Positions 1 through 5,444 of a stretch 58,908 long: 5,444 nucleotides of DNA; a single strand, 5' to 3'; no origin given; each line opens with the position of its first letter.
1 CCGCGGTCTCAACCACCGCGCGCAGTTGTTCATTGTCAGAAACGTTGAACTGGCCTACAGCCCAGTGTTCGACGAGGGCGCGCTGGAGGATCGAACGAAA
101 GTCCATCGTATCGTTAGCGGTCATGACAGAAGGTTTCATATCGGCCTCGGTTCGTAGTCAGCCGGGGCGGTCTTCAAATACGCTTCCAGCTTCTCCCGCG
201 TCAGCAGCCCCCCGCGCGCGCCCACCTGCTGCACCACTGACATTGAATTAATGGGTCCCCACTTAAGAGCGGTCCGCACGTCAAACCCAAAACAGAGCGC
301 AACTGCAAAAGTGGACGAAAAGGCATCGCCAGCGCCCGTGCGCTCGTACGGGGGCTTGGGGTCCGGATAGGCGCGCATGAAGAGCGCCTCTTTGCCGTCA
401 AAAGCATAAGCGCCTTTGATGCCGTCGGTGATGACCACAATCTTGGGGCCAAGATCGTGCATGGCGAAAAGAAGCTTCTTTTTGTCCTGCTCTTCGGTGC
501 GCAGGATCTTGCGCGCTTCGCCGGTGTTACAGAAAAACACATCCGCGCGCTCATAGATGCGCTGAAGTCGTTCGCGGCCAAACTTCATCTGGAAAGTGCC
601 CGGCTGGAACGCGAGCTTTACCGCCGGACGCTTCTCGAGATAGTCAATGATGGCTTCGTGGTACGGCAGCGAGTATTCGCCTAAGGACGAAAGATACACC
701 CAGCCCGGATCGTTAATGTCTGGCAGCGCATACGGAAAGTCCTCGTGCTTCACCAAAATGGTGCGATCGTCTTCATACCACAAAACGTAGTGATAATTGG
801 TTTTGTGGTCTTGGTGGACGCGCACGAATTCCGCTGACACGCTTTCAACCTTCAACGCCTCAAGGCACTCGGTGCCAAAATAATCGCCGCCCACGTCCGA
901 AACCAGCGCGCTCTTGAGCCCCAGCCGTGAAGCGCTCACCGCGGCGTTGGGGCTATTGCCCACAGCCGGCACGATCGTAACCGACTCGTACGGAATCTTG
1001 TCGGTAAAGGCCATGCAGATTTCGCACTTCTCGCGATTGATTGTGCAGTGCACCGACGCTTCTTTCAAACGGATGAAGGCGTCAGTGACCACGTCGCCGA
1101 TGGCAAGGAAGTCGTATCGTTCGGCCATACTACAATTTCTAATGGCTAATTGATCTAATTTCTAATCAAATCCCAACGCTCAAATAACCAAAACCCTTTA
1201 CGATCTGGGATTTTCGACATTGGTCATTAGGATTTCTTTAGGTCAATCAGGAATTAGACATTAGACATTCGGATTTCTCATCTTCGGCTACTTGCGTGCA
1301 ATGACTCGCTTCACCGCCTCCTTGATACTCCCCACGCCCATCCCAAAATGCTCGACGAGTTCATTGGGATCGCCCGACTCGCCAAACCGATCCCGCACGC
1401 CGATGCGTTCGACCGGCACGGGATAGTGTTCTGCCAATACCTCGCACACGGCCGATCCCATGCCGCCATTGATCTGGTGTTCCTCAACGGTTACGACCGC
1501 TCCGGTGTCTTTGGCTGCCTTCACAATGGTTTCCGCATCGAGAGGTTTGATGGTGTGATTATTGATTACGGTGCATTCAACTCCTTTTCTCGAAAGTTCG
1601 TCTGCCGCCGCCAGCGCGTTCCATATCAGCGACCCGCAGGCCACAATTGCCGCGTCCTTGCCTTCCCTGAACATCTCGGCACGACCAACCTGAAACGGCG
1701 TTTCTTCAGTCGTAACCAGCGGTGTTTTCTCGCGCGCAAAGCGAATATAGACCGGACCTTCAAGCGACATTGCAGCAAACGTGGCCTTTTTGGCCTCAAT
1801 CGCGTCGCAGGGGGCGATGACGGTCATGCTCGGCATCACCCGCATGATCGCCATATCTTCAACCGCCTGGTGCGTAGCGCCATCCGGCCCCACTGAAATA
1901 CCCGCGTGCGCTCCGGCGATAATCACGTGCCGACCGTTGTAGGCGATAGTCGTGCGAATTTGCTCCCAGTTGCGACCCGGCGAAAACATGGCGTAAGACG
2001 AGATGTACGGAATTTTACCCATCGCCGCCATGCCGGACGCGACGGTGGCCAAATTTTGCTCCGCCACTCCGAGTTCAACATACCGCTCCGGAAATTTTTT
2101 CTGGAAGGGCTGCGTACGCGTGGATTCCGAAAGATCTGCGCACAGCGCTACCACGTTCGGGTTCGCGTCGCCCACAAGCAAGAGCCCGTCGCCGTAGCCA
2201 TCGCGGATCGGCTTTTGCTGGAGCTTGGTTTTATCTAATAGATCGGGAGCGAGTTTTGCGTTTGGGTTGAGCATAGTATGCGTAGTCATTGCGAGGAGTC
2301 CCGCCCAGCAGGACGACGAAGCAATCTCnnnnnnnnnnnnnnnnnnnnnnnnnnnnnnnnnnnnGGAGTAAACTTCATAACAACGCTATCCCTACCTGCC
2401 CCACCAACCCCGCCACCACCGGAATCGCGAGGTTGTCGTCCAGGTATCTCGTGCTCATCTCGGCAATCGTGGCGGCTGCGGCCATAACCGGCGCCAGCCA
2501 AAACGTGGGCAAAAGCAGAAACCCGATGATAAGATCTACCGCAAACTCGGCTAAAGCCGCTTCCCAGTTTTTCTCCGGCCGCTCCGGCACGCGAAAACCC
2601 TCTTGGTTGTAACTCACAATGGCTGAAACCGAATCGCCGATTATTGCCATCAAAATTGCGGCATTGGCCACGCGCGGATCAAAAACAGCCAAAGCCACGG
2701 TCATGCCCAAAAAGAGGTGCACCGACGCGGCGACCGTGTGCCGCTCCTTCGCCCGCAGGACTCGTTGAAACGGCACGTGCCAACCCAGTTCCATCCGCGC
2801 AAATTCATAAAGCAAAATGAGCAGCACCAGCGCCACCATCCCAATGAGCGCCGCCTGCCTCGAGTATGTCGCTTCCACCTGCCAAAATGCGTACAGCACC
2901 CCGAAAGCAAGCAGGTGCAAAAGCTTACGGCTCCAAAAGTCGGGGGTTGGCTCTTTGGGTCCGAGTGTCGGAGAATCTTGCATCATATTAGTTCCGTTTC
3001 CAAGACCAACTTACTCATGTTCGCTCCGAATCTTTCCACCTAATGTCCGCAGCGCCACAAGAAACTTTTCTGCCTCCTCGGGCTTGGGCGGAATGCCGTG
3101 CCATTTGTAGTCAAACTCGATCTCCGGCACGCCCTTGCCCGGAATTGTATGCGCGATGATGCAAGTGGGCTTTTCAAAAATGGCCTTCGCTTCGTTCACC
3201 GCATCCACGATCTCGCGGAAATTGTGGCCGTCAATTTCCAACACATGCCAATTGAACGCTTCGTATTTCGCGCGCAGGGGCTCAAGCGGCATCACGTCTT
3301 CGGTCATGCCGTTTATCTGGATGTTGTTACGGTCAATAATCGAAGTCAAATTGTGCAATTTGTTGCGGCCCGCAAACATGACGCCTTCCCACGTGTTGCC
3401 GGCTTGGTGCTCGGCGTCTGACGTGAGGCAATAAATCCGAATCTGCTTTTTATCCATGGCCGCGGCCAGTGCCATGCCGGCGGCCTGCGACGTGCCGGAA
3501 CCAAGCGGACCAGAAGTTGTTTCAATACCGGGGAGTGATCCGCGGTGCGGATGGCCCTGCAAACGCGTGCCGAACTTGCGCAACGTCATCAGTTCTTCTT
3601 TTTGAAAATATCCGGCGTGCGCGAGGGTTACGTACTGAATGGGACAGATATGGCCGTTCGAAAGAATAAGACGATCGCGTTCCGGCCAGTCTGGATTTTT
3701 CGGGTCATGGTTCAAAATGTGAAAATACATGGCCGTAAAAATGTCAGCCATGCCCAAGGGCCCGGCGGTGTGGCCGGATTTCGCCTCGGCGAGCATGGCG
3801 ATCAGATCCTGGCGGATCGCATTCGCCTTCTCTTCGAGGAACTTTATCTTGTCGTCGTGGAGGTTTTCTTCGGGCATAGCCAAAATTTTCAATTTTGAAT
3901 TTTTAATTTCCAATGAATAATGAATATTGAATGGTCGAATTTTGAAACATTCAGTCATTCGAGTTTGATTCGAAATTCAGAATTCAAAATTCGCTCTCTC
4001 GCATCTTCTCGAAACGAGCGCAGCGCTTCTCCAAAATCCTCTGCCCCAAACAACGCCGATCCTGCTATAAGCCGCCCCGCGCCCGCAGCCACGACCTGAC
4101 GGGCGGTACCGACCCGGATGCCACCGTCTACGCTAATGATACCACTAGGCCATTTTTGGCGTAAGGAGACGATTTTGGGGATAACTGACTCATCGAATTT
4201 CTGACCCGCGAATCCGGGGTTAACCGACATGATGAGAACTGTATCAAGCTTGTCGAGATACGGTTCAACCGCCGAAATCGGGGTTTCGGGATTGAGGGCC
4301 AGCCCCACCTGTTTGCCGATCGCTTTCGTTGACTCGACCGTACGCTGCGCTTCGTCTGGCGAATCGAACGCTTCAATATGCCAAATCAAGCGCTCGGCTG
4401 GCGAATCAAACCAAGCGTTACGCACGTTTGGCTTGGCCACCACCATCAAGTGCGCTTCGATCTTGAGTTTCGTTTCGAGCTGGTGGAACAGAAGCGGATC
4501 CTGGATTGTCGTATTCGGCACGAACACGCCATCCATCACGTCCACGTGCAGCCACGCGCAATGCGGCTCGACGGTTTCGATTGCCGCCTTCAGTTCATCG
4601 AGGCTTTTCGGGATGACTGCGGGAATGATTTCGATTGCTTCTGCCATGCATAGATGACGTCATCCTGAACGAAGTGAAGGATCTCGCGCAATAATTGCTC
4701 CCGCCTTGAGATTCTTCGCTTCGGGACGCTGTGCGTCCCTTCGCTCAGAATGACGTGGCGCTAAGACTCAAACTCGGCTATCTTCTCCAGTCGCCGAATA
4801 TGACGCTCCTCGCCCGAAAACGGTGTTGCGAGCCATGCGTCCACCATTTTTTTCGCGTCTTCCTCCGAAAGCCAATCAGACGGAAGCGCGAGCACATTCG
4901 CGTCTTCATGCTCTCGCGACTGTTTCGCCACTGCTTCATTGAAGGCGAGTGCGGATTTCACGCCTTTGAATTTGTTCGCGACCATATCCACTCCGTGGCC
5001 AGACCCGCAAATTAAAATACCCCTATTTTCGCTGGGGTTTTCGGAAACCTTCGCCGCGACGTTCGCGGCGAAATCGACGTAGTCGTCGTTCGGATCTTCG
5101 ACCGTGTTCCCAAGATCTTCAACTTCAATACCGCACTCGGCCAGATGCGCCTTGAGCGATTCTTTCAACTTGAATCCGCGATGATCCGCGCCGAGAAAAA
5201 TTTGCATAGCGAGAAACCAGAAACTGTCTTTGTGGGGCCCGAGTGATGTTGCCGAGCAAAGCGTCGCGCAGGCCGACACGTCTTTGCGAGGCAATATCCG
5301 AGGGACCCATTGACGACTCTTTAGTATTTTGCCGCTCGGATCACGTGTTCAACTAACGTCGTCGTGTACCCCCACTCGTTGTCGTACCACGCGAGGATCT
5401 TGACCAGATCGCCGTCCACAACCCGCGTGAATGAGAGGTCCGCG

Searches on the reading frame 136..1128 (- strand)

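Call 8: search_protein_families(library=pfam, proteins=[window:136-1128:-], max_evalue=0.001)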
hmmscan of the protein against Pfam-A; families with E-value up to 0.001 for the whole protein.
window:136-1128:- (330 aa): 1 family
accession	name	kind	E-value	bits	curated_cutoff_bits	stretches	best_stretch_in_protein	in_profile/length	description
PF00294.29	PfkB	-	2.5e-28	99.8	25.8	1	57-307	37-298/302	pfkB family carbohydrate kinase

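Call 77: search_protein_families(library=ncbifam, proteins=[window:136-1128:-], max_evalue=0.00001)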
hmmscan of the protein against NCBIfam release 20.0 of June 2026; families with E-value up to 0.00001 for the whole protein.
window:136-1128:- (330 aa): 15 families
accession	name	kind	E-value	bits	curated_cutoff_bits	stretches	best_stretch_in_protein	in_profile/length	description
TIGR02152.1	D_ribokin_bact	equivalog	7.9e-23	81.2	299.65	2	189-315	170-297/298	ribokinase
TIGR04382.1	myo_inos_iolC_N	equivalog_domain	8.2e-21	74.6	300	2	186-318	180-309/309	5-dehydro-2-deoxygluconokinase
NF040938.1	KDG_KDGal_kin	equivalog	2.1e-17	63.2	400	1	184-319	172-304/305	bifunctional 2-dehydro-3-deoxygluconokinase/2-dehydro-3-deoxygalactonokinase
NF007321.0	PRK09813.1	equivalog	2.2e-15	56.8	247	1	213-304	171-260/261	fructoselysine 6-kinase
NF006957.1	PRK09434.1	equivalog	1.1e-14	54.7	450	1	40-291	10-273/302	fructokinase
NF041332.1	KDG_KDGal_kin_Halo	equivalog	1.9e-14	53.9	440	1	181-293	176-286/320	bifunctional 2-dehydro-3-deoxygluconokinase/2-dehydro-3-deoxygalactonokinase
NF053626.1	RibKinHalex1628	equivalog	1.1e-13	51.4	330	1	57-319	39-292/293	ATP-dependent ribose-1-phosphate kinase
NF049991.1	TagKinase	equivalog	4.5e-13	48.7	420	1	184-322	184-319/321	tagatose kinase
NF008353.0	PRK11142.1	equivalog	4.9e-13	49.2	341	1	191-320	175-305/307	ribokinase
TIGR02198.1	rfaE_dom_I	equivalog_domain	1.1e-11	44.4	345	1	190-305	186-303/315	D-glycero-beta-D-manno-heptose-7-phosphate kinase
NF041164.1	NucKinThplmales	equivalog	1.4e-11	44.1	450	1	161-301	139-274/295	nucleoside kinase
TIGR03168.1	1-PFK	subfamily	1.6e-08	33.8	216.4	1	212-318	197-299/305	hexose kinase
TIGR03828.1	pfkB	equivalog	2.6e-08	33.3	292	1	201-317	183-298/305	1-phosphofructokinase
NF041134.1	R1P_kin_Thcocales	equivalog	1.9e-07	30.8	500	0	228-315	193-279/291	ADP-dependent ribose-1-phosphate kinase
NF047869.1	myo_kin_aldol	exception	2.8e-06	26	600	0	57-111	40-94/586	bifunctional 5-dehydro-2-deoxygluconokinase/5-dehydro-2-deoxyphosphogluconate aldolase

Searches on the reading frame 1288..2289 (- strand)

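Call 8: search_protein_families(library=pfam, proteins=[window:1288-2289:-], max_evalue=0.001)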
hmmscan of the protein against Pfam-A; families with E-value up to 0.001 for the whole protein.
window:1288-2289:- (333 aa): 4 families
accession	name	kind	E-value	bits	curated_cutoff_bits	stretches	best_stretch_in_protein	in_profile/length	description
PF02779.29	Transket_pyr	-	6.4e-40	137.1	27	1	28-189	5-172/174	Transketolase, pyrimidine binding domain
PF02780.25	Transketolase_C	-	3.5e-33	114.6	25.9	1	202-321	1-123/124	Transketolase, C-terminal domain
PF22613.1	Transketolase_C_1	-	1.5e-05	25.6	27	1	209-317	10-112/113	Transketolase-like TK C-terminal domain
PF17147.9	PFOR_II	-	6.5e-05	23.7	27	1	212-289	2-79/102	Pyruvate:ferredoxin oxidoreductase core domain II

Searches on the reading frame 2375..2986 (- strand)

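Call 8: search_protein_families(library=pfam, proteins=[window:2375-2986:-], max_evalue=0.001)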
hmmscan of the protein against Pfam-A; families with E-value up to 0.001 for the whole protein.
window:2375-2986:- (203 aa): 0 families

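Call 55: search_protein_families(library=pfam, proteins=[window:2375-2986:-], max_evalue=5)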
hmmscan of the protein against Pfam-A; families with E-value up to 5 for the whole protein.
window:2375-2986:- (203 aa): 3 families
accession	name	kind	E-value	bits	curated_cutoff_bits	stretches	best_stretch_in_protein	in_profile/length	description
PF01773.25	Nucleos_tra2_N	-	0.82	10.7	27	1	88-131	24-67/74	Na+ dependent nucleoside transporter N-terminus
PF15420.11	Abhydrolase_9_N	-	1.3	9.4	27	1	33-139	79-183/208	Alpha/beta-hydrolase family N-terminus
PF14015.11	DUF4231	-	3.2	8.7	24.7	1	74-142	8-76/103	Protein of unknown function (DUF4231)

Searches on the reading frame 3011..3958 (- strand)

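Call 8: search_protein_families(library=pfam, proteins=[window:3011-3958:-], max_evalue=0.001)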
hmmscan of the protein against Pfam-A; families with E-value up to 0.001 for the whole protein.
window:3011-3958:- (315 aa): 3 families
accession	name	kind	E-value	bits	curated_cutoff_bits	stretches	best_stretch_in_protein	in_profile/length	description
PF00456.26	Transketolase_N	-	8.9e-59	199.6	22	1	44-297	5-269/334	Transketolase, thiamine diphosphate binding domain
PF13292.11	DXP_synthase_N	-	3.9e-10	39.9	21.2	1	32-215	9-175/274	1-deoxy-D-xylulose-5-phosphate synthase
PF00676.26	E1_dh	-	2.1e-05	24.1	22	1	144-259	95-209/300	Dehydrogenase E1 component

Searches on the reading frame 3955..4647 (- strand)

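Call 8: search_protein_families(library=pfam, proteins=[window:3955-4647:-], max_evalue=0.001)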
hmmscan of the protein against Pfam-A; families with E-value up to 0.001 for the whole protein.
window:3955-4647:- (230 aa): 1 family
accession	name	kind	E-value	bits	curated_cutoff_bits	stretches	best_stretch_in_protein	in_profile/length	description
PF00834.25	Ribul_P_3_epim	-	6.6e-49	166.4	21.1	1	7-200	2-198/198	Ribulose-phosphate 3 epimerase family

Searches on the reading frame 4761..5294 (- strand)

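Call 8: search_protein_families(library=pfam, proteins=[window:4761-5294:-], max_evalue=0.001)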
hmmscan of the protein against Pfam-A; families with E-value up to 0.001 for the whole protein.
window:4761-5294:- (177 aa): 1 family
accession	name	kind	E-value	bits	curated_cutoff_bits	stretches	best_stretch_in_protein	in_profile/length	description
PF02502.23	LacAB_rpiB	-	1.7e-45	154.8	24.7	1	32-172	1-138/138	Ribose/Galactose Isomerase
